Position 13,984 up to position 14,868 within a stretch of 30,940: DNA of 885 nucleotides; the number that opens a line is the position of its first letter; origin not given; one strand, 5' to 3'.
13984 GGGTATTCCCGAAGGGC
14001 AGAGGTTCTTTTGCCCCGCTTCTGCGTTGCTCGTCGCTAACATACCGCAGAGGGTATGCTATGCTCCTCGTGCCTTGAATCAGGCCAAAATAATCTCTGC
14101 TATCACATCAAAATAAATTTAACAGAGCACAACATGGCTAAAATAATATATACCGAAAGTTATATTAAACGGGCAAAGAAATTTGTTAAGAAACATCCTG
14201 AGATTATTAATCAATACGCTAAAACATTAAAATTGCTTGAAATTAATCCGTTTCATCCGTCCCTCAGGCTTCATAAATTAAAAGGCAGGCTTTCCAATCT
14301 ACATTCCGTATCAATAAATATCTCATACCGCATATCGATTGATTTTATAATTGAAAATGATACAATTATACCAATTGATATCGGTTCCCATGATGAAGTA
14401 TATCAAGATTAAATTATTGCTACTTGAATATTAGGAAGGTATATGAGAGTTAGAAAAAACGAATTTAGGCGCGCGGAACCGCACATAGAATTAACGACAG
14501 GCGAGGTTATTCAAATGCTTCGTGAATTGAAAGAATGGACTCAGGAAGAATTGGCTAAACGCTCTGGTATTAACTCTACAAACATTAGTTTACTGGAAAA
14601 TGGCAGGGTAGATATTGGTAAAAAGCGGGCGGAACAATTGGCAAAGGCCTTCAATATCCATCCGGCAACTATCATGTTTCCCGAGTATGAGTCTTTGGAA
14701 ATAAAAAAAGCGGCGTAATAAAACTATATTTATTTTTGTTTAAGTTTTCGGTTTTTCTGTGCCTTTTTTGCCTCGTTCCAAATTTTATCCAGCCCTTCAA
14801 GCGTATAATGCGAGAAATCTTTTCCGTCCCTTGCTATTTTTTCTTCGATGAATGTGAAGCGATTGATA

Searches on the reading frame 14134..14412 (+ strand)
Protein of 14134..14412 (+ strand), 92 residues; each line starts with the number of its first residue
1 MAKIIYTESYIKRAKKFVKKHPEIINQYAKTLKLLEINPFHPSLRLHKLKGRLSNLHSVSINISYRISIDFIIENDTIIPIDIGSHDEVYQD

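Call 13: search_protein_families(library=pfam, proteins=[window:14134-14412:+], max_evalue=0.1)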
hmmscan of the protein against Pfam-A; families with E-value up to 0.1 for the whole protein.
window:14134-14412:+ (92 aa): 3 families
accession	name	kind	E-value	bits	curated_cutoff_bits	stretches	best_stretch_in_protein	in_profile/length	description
PF15738.11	YafQ_toxin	-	4e-05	24.3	30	1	3-90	2-87/88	Bacterial toxin of type II toxin-antitoxin system, YafQ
PF05015.19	HigB-like_toxin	-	0.0016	19.3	27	1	29-80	39-85/91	RelE-like toxin of type II toxin-antitoxin system HigB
PF21800.4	KH_KRR1_2nd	-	0.043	14.3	27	1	2-37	3-38/91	KRR1 small subunit processome component, second KH domain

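Call 14: search_protein_families(library=ncbifam, proteins=[window:14134-14412:+], max_evalue=0.1)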
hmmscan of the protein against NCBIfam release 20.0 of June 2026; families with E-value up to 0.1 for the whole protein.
window:14134-14412:+ (92 aa): 4 families
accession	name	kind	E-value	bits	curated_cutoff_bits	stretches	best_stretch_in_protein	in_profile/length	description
TIGR00053.1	TIGR00053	subfamily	7e-07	29.8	87.25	1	2-90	2-91/92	YafQ family addiction module toxin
TIGR02385.1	RelE_StbE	subfamily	9.9e-06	26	27.9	1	3-90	1-88/88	type II toxin-antitoxin system mRNA interferase toxin, RelE/StbE family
TIGR02116.1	toxin_Txe_YoeB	equivalog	0.0031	17.7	51.8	1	6-68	1-63/80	Txe/YoeB family addiction module toxin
NF003098.0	PRK04019.1-5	equivalog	0.088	12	331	1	10-47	153-190/336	50S ribosomal protein L10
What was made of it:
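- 14134..14412 (+): YafQ/RelE-family toxin, 92 aa, intact, ATG start without a Shine-Dalgarno sequence. Pfam PF15738 gives E = 4e-5 and TIGR02385 gives E = 1e-5, both below cut-off (calls 13, 14).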

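Call 15: find_encoding_contigs(protein=window:14134-14412:+, flank=3000, max_places=10)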
Protein window:14134-14412:+ (92 aa): 2 contigs read that carry it; 1 place shown.
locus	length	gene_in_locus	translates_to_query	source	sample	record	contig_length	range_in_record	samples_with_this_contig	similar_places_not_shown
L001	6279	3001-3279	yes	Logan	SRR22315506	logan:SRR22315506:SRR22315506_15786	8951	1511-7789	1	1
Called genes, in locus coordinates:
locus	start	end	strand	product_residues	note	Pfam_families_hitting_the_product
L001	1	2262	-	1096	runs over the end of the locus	-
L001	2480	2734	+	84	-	-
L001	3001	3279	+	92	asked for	-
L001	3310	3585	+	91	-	PF13744:HTH_37 (faint), PF12844:HTH_19, PF13560:HTH_31, PF01381:HTH_3, PF13443:HTH_26 (weak)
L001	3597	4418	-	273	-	PF01503:PRA-PH (faint), PF03819:MazG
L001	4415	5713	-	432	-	PF13638:PIN_4, PF02562:PhoH, PF13604:AAA_30, PF13245:AAA_19 (faint)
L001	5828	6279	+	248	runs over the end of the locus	PF01145:Band_7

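Call 17: find_homologous_proteins(query=window:14134-14412:+)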
Query window:14134-14412:+ (92 aa): 3918 proteins with E <= 0.001 among 3919 candidates; the best 120 are listed.
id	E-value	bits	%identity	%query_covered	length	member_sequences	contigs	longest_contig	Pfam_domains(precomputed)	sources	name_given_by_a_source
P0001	1.5e-52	193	100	100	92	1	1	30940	-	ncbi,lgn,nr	ncbi:MAG: plasmid stabilization protein [bacterium]|nr:plasmid stabilization protein [bacterium]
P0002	8.1e-49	181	95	100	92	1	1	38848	-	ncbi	ncbi:MAG: plasmid stabilization protein [bacterium]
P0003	1.5e-47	177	89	100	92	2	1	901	-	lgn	-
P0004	1.7e-46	174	85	100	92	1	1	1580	-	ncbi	-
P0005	1.3e-45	171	86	99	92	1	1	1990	-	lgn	-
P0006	2.3e-45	170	86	100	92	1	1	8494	-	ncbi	ncbi:MAG: plasmid stabilization protein [bacterium]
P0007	4.1e-43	163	83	98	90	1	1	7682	-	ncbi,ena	-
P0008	4.3e-43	163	82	98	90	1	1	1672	-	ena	-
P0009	8.4e-43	162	82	98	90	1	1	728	-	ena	-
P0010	2.8e-42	160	81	98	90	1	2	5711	-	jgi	-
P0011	6.6e-42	159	85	96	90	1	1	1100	-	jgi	-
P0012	7.0e-42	159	78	98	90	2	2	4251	-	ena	-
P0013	8.2e-42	159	84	98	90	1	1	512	-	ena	-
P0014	9.8e-42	158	80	98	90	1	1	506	-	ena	-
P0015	1.0e-41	158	77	98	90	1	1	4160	-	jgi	jgi:mRNA-degrading endonuclease YafQ of YafQ-DinJ toxin-antitoxin module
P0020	2.2e-41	157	79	98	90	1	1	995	PF15738.12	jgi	jgi:toxin HigB-1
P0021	2.3e-41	157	81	99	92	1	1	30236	PF15738.12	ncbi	-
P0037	5.4e-41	156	79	98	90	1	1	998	PF05015.19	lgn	-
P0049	1.1e-40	155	78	98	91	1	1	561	PF15738.12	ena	-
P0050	1.2e-40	155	82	98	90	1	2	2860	PF15738.12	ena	-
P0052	1.2e-40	155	78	98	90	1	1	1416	PF15738.12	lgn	-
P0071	2.4e-40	154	79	98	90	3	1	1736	PF05015.19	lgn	-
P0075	2.5e-40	154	79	99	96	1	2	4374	PF15738.12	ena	-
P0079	3.0e-40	154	74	98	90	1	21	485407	PF15738.12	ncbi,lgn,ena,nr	ncbi:MAG TPA: hypothetical protein PLV50_00710 [Smithella sp.]|nr:hypothetical protein [Smithella sp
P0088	3.7e-40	153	78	98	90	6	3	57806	PF15738.12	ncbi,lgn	-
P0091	4.1e-40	153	77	98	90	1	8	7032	PF15738.12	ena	-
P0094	4.4e-40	153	77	98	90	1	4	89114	PF15738.12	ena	-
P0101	5.2e-40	153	79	98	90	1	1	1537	PF15738.12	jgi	jgi:mRNA-degrading endonuclease YafQ of YafQ-DinJ toxin-antitoxin module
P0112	6.6e-40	153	79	98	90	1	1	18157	PF15738.12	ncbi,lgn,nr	ncbi:MAG: plasmid stabilization protein [Proteobacteria bacterium]|nr:plasmid stabilization protein 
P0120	7.3e-40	152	82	98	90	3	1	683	PF15738.12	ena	-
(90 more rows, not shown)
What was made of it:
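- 14134..14412 (+): It has 3918 homologs (call 17).
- On Type II Phd/YefM-RelE(YafQ) toxin-antitoxin operon: Several homologs carry PF15738 or PF05015 (call 17).
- Checked: The Phd and toxin matches are below the curated Pfam/NCBIfam cut-offs, but both have thousands of clear homologs (call 17).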

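Call 18: find_related_loci(query=window:14134-14412:+, collection=genome_contigs, flank=3000)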
Query window:14134-14412:+ (92 aa) in genome_contigs; peptide patterns used: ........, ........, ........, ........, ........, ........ (x = any residue, [..] = any of these).
581 stretches matched a pattern; 306 encode a relative of the query (tblastn E <= 1e-3); the best 80 are kept; 80 distinct loci.
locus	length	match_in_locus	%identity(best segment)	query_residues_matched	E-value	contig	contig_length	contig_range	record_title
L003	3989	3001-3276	86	1-92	6e-51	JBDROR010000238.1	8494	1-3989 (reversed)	MAG: bacterium isolate MEGAHIT-group-1.965 k141_1707602, whole genome shotgun sequence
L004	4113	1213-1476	85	3-90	8e-47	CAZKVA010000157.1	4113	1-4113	MAG TPA_asm: uncultured Actinomycetota bacterium isolate binchicken_co181_143 genome assembly, contig: NODE_51222_length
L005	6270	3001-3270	80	1-90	1e-45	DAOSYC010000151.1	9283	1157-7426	MAG TPA_asm: Spirochaetota bacterium isolate AMR_MDS_2095 NODE_4742_length_9283_cov_6.613676, whole genome shotgun seque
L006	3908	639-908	76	1-90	5e-45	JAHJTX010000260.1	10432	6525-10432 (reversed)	MAG: Bacteroidetes bacterium isolate OS_PC_MetaG.mb.71 OS_PC_MetaG.mb.71_k141_515234, whole genome shotgun sequence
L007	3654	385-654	77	1-90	1e-44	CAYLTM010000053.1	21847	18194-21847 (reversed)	MAG TPA_asm: uncultured Leptospirales bacterium isolate binchicken_co113_256 genome assembly, contig: NODE_2667_length_2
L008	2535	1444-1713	79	1-90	2e-44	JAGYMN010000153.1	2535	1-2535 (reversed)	MAG: Actinomycetota bacterium isolate M55B120 153, whole genome shotgun sequence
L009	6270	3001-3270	74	1-90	3e-44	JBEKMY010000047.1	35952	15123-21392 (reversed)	MAG: Smithella sp. isolate SPRUCE 404 SPRUCE_404_47, whole genome shotgun sequence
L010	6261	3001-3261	79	4-90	8e-44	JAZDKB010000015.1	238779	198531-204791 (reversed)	MAG: Spirochaetota bacterium isolate MEGAHIT-group-0.510 k141_16133774, whole genome shotgun sequence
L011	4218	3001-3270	78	1-90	7e-44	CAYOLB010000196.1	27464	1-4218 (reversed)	MAG TPA_asm: uncultured Atribacterota bacterium isolate SRP067234_co1_230 genome assembly, contig: k99_813352, whole gen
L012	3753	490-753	81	3-90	7e-44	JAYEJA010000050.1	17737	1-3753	MAG: Actinomycetota bacterium isolate MAG176 MAG176_50, whole genome shotgun sequence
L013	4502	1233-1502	73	1-90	6e-44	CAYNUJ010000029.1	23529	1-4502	MAG TPA_asm: uncultured Melioribacteraceae bacterium isolate SRP216583_co1_164 genome assembly, contig: NODE_1605_length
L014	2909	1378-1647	74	1-90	8e-43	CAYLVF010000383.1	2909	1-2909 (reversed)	MAG TPA_asm: uncultured Melioribacter sp. isolate binchicken_co286_195 genome assembly, contig: NODE_31892_length_2909_c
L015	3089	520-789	74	1-90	2e-42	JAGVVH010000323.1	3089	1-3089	MAG: Bacteroidetes bacterium isolate WAS_Bin_9 WAS_Bin_9_scaffold_15606, whole genome shotgun sequence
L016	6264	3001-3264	75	3-90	2e-42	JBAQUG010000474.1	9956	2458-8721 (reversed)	MAG: Victivallales bacterium isolate MFD12006_ilm_asm_bin38 k127_61402, whole genome shotgun sequence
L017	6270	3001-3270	78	1-90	6e-42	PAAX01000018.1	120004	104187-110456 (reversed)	MAG: Ignavibacteriae bacterium isolate NAT134 MHASMcontig_933059, whole genome shotgun sequence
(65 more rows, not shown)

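Call 21: find_encoding_contigs(protein=P0002, flank=10000, max_places=5)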
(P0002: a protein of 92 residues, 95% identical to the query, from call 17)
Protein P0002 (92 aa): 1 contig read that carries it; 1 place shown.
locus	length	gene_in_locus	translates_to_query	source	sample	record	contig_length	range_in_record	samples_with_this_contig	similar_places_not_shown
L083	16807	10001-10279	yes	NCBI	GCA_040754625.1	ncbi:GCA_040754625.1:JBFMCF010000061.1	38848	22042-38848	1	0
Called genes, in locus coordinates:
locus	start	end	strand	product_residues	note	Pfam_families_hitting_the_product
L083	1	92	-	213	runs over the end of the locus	-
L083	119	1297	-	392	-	-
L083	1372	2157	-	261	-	PF01695:IstB_IS21, PF00308:Bac_DnaA (weak), PF00004:AAA (weak), PF13173:AAA_14 (weak)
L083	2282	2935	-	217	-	-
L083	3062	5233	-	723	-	PF12895:ANAPC3 (faint), PF23914:TPR_CcmH_CycH (faint), PF24575:TPR_Slam (faint), PF25058:ARM_TT21 (faint), PF00515:TPR_1 (faint), PF07719:TPR_2 (faint), PF13174:TPR_6 (faint), PF13176:TPR_7 (faint), +7 more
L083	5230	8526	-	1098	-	-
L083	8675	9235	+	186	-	PF09970:DUF2204 (faint), PF14907:NTP_transf_5, PF08843:AbiEii (faint)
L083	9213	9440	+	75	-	-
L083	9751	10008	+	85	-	-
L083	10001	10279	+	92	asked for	-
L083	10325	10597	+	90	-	-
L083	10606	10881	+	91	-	PF12844:HTH_19, PF13560:HTH_31, PF01381:HTH_3, PF13443:HTH_26 (weak)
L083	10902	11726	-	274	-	PF01503:PRA-PH (faint), PF03819:MazG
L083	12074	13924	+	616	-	PF02518:HATPase_c, PF13589:HATPase_c_3, PF00183:HSP90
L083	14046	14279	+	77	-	PF04014:MazE_antitoxin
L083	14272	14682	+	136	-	PF01850:PIN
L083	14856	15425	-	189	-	-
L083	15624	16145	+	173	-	PF01850:PIN, PF11848:DUF3368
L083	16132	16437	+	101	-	PF03683:UPF0175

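Call 69: search_protein_families(library=pfam, proteins=[L083:10325-10597:+], max_evalue=0.01)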
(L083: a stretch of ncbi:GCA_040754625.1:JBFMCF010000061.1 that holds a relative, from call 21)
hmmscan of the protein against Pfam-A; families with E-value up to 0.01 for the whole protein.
L083:10325-10597:+ (90 aa): 2 families
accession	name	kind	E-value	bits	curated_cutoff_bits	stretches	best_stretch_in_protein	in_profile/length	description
PF06769.20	YoeB_toxin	-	0.0013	19.2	27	1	49-80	42-73/80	YoeB-like toxin of bacterial type II toxin-antitoxin system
PF05015.19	HigB-like_toxin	-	0.0098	16.8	27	0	35-82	40-88/91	RelE-like toxin of type II toxin-antitoxin system HigB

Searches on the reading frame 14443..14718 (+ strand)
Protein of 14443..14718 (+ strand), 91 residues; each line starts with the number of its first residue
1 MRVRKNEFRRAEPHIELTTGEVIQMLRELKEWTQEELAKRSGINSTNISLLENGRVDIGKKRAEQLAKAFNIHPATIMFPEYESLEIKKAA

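Call 13: search_protein_families(library=pfam, proteins=[window:14443-14718:+], max_evalue=0.1)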
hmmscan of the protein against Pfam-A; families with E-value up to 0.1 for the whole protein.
window:14443-14718:+ (91 aa): 13 families
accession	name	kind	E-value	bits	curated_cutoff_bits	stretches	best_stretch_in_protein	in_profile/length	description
PF01381.28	HTH_3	-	3e-12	46.8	23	1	23-75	1-53/55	Helix-turn-helix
PF12844.13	HTH_19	-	3.4e-08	33.7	30.2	1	20-76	1-57/64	Helix-turn-helix domain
PF13560.12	HTH_31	-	6.5e-08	33.2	27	1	20-74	3-58/64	Helix-turn-helix domain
PF13443.12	HTH_26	-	6.5e-07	29.9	22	1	23-78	2-58/63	Cro/C1-type HTH DNA-binding domain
PF13744.12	HTH_37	-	6.6e-06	26.3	27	1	21-57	21-57/80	Helix-turn-helix domain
PF01047.28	MarR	-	0.00084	19.6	24.6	0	18-49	4-35/59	MarR family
PF08279.18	HTH_11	-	0.0074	16.6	25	0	22-45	5-29/55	HTH domain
PF13413.12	HTH_25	-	0.0091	16.2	24.6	1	26-57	5-36/62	Helix-turn-helix domain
PF08281.18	Sigma70_r4_2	-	0.022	14.8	25.7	0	25-48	20-43/54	Sigma-70, region 4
PF10771.15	DUF2582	-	0.027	15.1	24.2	1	17-48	8-39/65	Winged helix-turn-helix domain (DUF2582)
PF04545.22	Sigma70_r4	-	0.027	14.4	24.1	1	21-50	11-39/50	Sigma-70, region 4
PF13384.12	HTH_23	-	0.062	13.6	24.6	0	23-44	8-30/50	Homeodomain-like domain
PF00376.29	MerR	-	0.075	13.3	28.2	0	65-78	4-17/38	MerR family regulatory protein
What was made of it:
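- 14443..14718 (+): XRE-HTH protein, 91 aa, with its own Shine-Dalgarno sequence (AGGAAGG); orphan antitoxin of the neighbouring pair. HTH_3 gives E = 3e-12 (call 13).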

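Call 14: search_protein_families(library=ncbifam, proteins=[window:14443-14718:+], max_evalue=0.1)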
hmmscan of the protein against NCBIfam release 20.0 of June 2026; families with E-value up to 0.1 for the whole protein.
window:14443-14718:+ (91 aa): 23 families
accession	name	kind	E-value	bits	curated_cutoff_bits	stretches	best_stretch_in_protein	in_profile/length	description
NF047948.1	male_kill_WMK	equivalog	1.1e-07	31.6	300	1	14-86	158-230/300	WO male-killing family protein Wmk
NF007271.0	PRK09726.1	equivalog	1.1e-05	25.4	79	1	22-53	16-47/88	type II toxin-antitoxin system antitoxin HipB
NF041951.1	phage_RstR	subfamily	1.2e-05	25.5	80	1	20-84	4-68/108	RstR family transcriptional repressor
TIGR03070.1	couple_hipB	subfamily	1.9e-05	24.5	71.65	1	20-58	4-42/58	type II toxin-antitoxin system Y4mF family antitoxin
TIGR00270.2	TIGR00270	equivalog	4.4e-05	23.3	110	1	14-73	71-130/159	multiprotein bridging factor aMBF1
TIGR03830.1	CxxCG_CxxCG_HTH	subfamily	0.00011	22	61.8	1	16-76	63-122/127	type II TA system antitoxin MqsA family protein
NF041575.1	antitoxPezA_Strep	equivalog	0.00026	21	290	1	20-74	3-57/158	type II toxin-antitoxin system antitoxin PezA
NF006015.0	PRK08154.1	subfamily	0.00037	19.7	204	1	11-80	23-92/314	anaerobic benzoate catabolism transcriptional regulator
NF007257.0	PRK09706.1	subfamily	0.00075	19.3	101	1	17-81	4-68/135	transcriptional repressor DicA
NF010465.0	PRK13890.1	equivalog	0.002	18.2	96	1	21-72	9-59/121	conjugal transfer protein TrbA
NF033495.1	phage_BC1881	hypoth_equivalog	0.0046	16.6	27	1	35-56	8-29/45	BC1881 family protein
NF006999.0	PRK09462.1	equivalog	0.0049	16.5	146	1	15-64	92-141/148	ferric iron uptake transcriptional regulator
NF052239.1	antitox_spr1629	equivalog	0.0077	15.4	335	1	19-73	3-57/377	spr1629 family repressor/antitoxin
NF058600.1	TransRegSco1979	equivalog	0.0093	15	350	1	18-74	8-64/280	Sco1979 family transcriptional regulator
NF007408.0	PRK09943.1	equivalog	0.019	14.6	211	1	16-73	5-62/185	HTH-type transcriptional regulator PuuR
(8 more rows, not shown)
